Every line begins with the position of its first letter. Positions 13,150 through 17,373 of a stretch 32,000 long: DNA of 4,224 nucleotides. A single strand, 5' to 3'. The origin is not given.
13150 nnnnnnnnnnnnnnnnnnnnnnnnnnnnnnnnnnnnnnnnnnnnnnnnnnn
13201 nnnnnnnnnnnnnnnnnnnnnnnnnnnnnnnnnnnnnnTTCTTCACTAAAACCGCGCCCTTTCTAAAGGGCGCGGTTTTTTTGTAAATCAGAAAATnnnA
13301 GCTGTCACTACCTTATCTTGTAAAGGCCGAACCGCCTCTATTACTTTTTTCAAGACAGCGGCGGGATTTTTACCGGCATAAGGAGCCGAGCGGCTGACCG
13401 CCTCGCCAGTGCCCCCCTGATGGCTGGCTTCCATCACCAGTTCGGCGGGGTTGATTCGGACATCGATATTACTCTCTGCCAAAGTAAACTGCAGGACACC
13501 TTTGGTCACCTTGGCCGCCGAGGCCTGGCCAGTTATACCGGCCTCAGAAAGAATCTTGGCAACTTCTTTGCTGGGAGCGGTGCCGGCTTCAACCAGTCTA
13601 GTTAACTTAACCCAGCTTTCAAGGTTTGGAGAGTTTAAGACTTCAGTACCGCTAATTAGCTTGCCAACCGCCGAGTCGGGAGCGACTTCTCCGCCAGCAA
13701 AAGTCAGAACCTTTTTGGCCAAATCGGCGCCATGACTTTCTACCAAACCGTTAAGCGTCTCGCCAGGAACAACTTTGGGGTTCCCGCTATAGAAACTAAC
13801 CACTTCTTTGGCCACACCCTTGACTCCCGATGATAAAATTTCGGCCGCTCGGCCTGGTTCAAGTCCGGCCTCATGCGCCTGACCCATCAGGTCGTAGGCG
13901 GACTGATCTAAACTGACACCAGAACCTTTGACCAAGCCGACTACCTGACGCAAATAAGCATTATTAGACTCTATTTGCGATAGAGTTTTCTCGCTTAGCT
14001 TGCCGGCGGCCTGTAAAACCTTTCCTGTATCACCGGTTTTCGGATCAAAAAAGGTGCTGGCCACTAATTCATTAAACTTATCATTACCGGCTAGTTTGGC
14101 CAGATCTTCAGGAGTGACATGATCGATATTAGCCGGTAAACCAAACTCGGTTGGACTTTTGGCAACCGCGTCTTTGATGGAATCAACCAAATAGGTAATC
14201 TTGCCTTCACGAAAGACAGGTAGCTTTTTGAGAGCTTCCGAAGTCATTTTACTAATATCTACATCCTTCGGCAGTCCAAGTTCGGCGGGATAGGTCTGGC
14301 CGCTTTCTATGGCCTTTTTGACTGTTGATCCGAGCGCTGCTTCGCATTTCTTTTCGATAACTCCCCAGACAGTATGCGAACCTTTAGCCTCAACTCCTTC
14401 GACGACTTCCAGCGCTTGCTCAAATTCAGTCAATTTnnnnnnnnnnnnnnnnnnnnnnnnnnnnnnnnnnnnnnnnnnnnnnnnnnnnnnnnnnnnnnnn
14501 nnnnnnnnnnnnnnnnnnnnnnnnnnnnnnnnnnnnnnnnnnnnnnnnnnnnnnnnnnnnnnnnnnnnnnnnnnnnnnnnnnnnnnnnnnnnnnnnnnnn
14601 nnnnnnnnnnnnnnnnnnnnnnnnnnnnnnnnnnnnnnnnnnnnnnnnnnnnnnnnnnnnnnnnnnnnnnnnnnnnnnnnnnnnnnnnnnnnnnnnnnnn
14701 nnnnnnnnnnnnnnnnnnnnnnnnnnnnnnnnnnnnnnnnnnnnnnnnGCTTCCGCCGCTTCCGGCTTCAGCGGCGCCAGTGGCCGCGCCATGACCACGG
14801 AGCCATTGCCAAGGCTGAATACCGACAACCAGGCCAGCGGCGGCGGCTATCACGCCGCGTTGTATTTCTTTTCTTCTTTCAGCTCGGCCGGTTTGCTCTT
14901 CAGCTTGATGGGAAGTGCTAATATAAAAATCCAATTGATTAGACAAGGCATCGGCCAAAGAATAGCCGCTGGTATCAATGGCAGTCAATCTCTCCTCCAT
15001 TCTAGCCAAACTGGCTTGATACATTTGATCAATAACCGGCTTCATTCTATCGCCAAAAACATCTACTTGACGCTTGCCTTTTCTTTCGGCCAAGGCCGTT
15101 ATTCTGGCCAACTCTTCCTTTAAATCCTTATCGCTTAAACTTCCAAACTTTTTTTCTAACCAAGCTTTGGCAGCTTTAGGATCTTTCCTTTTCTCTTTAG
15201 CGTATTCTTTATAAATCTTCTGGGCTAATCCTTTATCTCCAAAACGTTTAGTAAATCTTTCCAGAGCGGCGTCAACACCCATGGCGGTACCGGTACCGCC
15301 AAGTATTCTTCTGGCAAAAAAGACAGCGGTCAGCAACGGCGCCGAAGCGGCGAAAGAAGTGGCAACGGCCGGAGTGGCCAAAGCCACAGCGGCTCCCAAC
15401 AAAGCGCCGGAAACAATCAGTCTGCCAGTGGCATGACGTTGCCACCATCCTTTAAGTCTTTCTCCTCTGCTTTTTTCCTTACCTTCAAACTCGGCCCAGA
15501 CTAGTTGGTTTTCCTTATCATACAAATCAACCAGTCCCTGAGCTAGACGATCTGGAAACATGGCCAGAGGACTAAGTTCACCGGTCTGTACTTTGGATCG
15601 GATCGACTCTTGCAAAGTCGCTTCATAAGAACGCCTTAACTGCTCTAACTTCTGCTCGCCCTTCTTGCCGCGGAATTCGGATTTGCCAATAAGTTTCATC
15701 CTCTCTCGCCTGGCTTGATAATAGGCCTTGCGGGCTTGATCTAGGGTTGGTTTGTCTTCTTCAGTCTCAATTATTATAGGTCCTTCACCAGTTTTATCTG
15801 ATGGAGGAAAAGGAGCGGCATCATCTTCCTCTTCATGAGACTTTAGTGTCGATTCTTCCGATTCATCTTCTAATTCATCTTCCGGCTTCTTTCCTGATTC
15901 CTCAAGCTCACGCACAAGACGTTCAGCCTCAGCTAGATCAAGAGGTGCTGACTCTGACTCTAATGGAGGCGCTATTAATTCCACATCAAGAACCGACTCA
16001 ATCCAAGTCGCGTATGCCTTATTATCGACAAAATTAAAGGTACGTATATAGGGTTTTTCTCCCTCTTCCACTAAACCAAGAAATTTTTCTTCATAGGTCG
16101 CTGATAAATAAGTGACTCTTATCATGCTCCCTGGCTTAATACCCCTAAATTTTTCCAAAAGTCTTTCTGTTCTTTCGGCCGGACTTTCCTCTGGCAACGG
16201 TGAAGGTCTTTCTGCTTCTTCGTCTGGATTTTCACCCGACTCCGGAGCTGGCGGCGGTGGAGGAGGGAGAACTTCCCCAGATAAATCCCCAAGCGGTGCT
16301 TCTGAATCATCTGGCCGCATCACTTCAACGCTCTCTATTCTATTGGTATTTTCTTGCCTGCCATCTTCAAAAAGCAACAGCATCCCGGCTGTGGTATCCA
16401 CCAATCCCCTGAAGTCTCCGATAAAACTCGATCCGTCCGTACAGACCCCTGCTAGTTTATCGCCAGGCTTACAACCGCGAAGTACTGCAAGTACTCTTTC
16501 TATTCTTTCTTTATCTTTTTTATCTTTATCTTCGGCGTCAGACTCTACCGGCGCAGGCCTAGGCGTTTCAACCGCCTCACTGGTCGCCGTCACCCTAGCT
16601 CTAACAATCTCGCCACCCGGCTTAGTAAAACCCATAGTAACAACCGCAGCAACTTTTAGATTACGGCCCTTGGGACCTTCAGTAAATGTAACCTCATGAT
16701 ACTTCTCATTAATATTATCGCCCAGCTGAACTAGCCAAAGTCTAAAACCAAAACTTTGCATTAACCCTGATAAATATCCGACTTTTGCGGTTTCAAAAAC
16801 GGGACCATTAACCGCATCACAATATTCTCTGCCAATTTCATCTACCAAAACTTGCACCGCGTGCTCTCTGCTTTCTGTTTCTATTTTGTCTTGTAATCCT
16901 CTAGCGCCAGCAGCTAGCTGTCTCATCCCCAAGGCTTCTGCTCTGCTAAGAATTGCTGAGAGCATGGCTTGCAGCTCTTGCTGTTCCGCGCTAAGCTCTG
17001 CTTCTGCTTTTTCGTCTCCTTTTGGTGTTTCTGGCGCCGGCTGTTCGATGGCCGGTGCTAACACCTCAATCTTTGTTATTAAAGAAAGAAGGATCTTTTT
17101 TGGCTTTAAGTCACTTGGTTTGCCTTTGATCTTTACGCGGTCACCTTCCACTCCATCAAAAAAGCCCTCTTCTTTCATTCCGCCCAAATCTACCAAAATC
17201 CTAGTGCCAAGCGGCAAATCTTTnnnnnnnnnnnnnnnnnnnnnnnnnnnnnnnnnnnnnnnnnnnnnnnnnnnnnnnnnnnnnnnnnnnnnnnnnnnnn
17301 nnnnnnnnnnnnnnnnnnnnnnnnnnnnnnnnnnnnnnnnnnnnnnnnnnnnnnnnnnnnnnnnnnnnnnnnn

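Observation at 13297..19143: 5.8-kb ORF encoding a 1,948-aa, three-TM modular giant protein with no recognisable catalytic core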

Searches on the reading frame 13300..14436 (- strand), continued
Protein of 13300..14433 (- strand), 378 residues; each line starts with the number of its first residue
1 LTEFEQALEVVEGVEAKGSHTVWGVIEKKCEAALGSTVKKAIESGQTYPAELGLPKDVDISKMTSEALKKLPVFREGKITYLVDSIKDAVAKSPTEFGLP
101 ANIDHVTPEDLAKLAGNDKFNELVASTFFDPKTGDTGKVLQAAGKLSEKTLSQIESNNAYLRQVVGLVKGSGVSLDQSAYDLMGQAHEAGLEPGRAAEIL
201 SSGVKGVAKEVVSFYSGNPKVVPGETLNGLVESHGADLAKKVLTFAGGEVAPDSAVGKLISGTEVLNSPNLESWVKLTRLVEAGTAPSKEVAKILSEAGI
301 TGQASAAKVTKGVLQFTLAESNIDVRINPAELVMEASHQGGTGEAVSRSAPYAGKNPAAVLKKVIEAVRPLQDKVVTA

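Call 87: fold_search(model_id=the predicted structure, library=viral)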
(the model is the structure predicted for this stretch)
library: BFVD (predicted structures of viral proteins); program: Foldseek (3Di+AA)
matches with E <= 10: 329; with E <= 0.001: 0
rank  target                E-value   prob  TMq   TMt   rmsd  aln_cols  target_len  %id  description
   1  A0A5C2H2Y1            9.4e-02  1.00  0.19  0.55   4.1        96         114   18  Transposase [Enterococcus phage PEf771]
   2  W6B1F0                5.7e-01  0.93  0.12  0.45   9.0        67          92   13  Uncharacterized protein [Erwinia phage Ea35-70]
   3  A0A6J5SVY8            6.2e-01  0.06  0.12  0.09  20.5       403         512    9  Uncharacterized protein [uncultured Caudovirales phage]
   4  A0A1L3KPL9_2          6.2e-01  0.05  0.12  0.05  27.6       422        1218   10  RNA-dependent RNA polymerase [Hubei myriapoda virus 6]
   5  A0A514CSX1            8.2e-01  0.63  0.15  0.43   8.1       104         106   14  Uncharacterized protein [Achromobacter phage Motura]
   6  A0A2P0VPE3            8.6e-01  0.05  0.10  0.09  19.8       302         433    9  Protein kinase [Tetraselmis virus 1]
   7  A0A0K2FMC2            9.0e-01  0.21  0.22  0.19  15.4       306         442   12  (no name in the UniProt tables at hand)
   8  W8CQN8                9.4e-01  0.38  0.15  0.38  16.8       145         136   14  (no name in the UniProt tables at hand)
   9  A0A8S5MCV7            9.8e-01  0.04  0.11  0.13  28.2       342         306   10  Uncharacterized protein [Siphoviridae sp. ctDyb2]
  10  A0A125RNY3            1.0e+00  0.80  0.15  0.30   3.6        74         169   14  (no name in the UniProt tables at hand)
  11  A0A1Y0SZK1            1.0e+00  0.54  0.13  0.36   4.6        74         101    4  Uncharacterized protein [Pseudomonas phage Phabio]
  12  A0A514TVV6            1.0e+00  0.54  0.17  0.38   6.8       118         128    9  Uncharacterized protein [Aeromonas phage D3]
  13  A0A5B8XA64            1.1e+00  0.04  0.10  0.09  24.0       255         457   12  Putative helicase/primase complex protein [African swine fever virus]
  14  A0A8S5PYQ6            1.2e+00  0.20  0.10  0.29  13.9        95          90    9  Uncharacterized protein [Podoviridae sp. ctXSp1]
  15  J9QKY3                1.2e+00  0.84  0.17  0.50   4.0        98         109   13  Uncharacterized protein [Pectobacterium phage My1]
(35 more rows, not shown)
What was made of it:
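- Tape-measure proteins appear among the non-significant BFVD matches (E 1.4-1.7, probability <=0.06; call 87).
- Tried and rejected: Against BFVD the best E was 0.09 (call 87).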

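Call 100: search_protein_families(library=pfam, proteins=[window:13300-14433:-], max_evalue=10)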
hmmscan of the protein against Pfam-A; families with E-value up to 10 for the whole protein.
window:13300-14433:- (378 aa): 0 families

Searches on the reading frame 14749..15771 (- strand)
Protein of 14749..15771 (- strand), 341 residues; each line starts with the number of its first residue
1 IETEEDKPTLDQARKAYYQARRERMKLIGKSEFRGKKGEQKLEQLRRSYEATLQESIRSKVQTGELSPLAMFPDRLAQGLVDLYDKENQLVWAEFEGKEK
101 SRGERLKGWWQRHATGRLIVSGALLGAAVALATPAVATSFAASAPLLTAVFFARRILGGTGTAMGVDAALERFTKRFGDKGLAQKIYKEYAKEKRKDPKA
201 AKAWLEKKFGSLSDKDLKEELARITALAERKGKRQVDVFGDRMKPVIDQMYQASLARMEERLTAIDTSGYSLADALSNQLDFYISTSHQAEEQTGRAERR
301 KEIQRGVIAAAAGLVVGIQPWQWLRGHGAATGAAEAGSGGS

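Call 32: search_solved_structures(query=A2, max_evalue=10)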
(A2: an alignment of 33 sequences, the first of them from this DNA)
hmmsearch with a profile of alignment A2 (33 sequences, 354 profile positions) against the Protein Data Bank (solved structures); distinct sequences matched with E-value up to 10: 8.
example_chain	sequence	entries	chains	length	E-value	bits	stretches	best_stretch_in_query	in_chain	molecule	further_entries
1hm6_A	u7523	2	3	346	0.034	16.4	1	238-318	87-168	ANNEXIN 1 | ANNEXIN I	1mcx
9s7z_A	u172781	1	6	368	0.27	13.4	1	159-201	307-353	60 kDa lysophospholipase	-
9o4r_a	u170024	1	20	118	0.29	13.3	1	142-187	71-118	RsbT antagonist protein RsbS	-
6qcm_A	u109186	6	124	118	0.29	13.3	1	142-187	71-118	RsbS protein | RsbT antagonist protein RsbS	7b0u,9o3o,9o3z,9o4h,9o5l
1ain_A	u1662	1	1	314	0.42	12.8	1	252-318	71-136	ANNEXIN I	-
9np0_A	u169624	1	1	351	0.49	12.6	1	252-318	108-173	Annexin A1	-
3bni_A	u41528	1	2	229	0.99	11.5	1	224-298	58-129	Putative TetR-family transcriptional regulator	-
9hd7_U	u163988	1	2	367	3.3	9.8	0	291-346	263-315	Chloroplast PsbY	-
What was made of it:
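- Tried and rejected: A profile hit at E 0.034 on the loop (call 32), not significant.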

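Call 33: find_homologous_proteins(query=A2, max_evalue=0.00001)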
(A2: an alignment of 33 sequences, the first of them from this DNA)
Query A2 (33 sequences): 8000 candidates shared short words with the query, none scored E <= 0.00001.
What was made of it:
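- Tried and rejected: With the core alignment it found nothing (call 33).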

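Call 40: predict_structure(alignment_id=A2)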
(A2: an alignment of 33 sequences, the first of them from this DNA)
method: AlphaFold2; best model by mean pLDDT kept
length: 341 residues; sequences in the alignment: 33
mean_pLDDT: 85.9   pTM: 0.81
mean pLDDT of the five models: 85.9, 83.7, 83.2, 80.8, 80.3
residues with pLDDT >= 90: 186; 70-90: 113; 50-70: 37; < 50: 5
segments of 3 or more residues with pLDDT < 50: 337-341
pLDDT, mean of each block of 10 residues (from residue 1): 77 96 90 95 97 93 82 91 96 87 84 80 73 63 68 75 85 89 97 98 97 96 95 93 97 96 89 89 94 94 89 74 56 51 40
secondary structure, 60 per line:
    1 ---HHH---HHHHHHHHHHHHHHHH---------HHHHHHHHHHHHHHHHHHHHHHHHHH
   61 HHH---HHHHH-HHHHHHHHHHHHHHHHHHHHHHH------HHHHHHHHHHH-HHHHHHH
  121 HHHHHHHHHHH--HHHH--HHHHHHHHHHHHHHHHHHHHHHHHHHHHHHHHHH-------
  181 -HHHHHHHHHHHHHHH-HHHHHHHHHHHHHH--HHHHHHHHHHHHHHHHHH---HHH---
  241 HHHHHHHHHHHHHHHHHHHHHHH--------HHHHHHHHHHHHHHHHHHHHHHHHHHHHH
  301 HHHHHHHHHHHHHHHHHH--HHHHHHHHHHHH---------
elements in order: H10-25 H35-63 H67-71 H73-95 H102-112 H114-131 H134-137 H140-173 H182-196 H198-211 H214-231 H241-263 H272-318 H321-332
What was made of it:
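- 14749..15771 (-): Conserved family core, aa 1125-1465: basic helical lead-in (L..AR..Y ... R..Y), hydrophobic hairpin, ~135-aa helical loop, and TM3. pI 9.7. AlphaFold pLDDT 85.9, pTM 0.81, all-alpha (call 40).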

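Call 46: fold_search(model_id=the predicted structure, library=pdb)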
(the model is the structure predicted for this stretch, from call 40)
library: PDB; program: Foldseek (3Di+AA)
matches with E <= 10: 40; with E <= 0.001: 0
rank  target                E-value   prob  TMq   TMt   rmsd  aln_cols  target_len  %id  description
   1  9mg8_B                2.0e+00  0.08  0.14  0.13  27.7       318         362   16  Crystal Structure of b-iTHR-110 (released 2025-12-17)
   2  9fqr_K2               2.4e+00  0.07  0.14  0.02  50.6       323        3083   13  96-nm repeat of axonemal doublet microtubules from bovine sperm (released 2025-03-26)
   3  4y04                  2.4e+00  0.06  0.14  0.08  22.8       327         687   13  Crystal structure of dipeptidyl peptidase 11 (DPP11) from Porphyromonas gingivalis (Space) (released 2015-07-15)
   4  6iu4                  2.4e+00  0.04  0.10  0.13  26.5       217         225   14  Crystal structure of iron transporter VIT1 with cobalt ion (released 2019-02-06)
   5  7wiu_B                3.0e+00  0.06  0.15  0.10  28.0       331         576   14  Cryo-EM structure of Mycobacterium tuberculosis irtAB in inward-facing state (released 2023-01-25)
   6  7rdr_A                3.3e+00  0.06  0.14  0.11  25.5       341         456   14  Circular tandem repeat protein with novel repeat topology and enhanced subunit contact surfaces (released 2021-09-01)
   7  8otz_Cm               3.4e+00  0.04  0.12  0.11  47.2       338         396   14  48-nm repeat of the native axonemal doublet microtubule from bovine sperm (released 2023-11-22)
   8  8ptk_e                4.0e+00  0.03  0.12  0.02  60.5       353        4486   14  Composite structure of Dynein-Dynactin-JIP3-LIS1 (released 2024-03-27)
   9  6h2x                  4.2e+00  0.04  0.14  0.14  54.8       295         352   14  MukB coiled-coil elbow from E. coli (released 2019-03-06)
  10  3wok_A                5.0e+00  0.02  0.11  0.07  20.0       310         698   15  Crystal structure of the DAP BII (Space) (released 2014-09-03)
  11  8glv_Fm               5.4e+00  0.03  0.13  0.02  45.0       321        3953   14  96-nm repeat unit of doublet microtubules from Chlamydomonas reinhardtii flagella (released 2023-05-31)
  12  5ayn                  5.9e+00  0.08  0.16  0.14  18.2       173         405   16  Crystal structure of a bacterial homologue of iron transporter ferroportin in outward-facing state (released 2015-11-04)
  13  9dgq_m                6.2e+00  0.04  0.16  0.03  63.4       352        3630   11  Structure of dynein-1 on microtubules (released 2025-09-10)
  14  9dgr_m                6.2e+00  0.04  0.16  0.02  63.4       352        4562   11  Composite structure of dynein-dynactin on microtubules (released 2025-09-10)
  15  3zx6_B                6.2e+00  0.03  0.13  0.15  56.9       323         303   14  Structure of Hamp(AF1503)-Tsr fusion - Hamp (A291V) mutant (released 2012-02-29)
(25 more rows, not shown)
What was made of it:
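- Tried and rejected: Foldseek of the core against PDB gave a best E of 2 (call 46).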

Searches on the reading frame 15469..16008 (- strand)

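Call 100: search_protein_families(library=pfam, proteins=[window:15469-16008:-], max_evalue=10)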
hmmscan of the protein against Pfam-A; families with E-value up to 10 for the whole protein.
window:15469-16008:- (180 aa): 3 families
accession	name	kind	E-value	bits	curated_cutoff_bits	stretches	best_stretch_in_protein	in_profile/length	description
PF19753.4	DUF6240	-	0.019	14.7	26.6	1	29-139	10-119/276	Family of unknown function (DUF6240)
PF02724.19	CDC45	-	0.029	13.1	34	1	31-151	125-235/624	CDC45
PF12709.12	Fungal_TACC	-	0.094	13.6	27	1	115-137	19-41/77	Fungal Transforming acidic coiled-coil (TACC) proteins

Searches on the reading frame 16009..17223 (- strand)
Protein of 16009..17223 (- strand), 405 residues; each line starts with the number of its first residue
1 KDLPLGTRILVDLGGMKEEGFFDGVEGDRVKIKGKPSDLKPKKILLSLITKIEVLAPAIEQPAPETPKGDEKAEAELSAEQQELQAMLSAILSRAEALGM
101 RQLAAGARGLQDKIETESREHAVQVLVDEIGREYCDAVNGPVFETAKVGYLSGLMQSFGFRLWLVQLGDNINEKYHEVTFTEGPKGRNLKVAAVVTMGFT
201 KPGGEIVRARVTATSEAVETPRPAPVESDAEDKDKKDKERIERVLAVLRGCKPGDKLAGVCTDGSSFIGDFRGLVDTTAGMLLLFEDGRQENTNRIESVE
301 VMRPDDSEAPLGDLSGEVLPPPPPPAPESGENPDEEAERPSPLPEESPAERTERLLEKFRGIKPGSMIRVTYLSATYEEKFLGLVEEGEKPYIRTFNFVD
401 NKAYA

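Call 98: search_solved_structures(query=window:16009-17223:-, max_evalue=10)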
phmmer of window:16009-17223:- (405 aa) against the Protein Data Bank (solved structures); distinct sequences matched with E-value up to 10: 2.
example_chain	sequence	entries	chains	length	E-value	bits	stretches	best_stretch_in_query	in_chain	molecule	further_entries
1kv0_A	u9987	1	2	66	2.6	10.3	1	131-171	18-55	Alpha-like toxin BmK-M7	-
3tt2_A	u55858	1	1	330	4.2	9.6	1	95-176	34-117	GCN5-related N-acetyltransferase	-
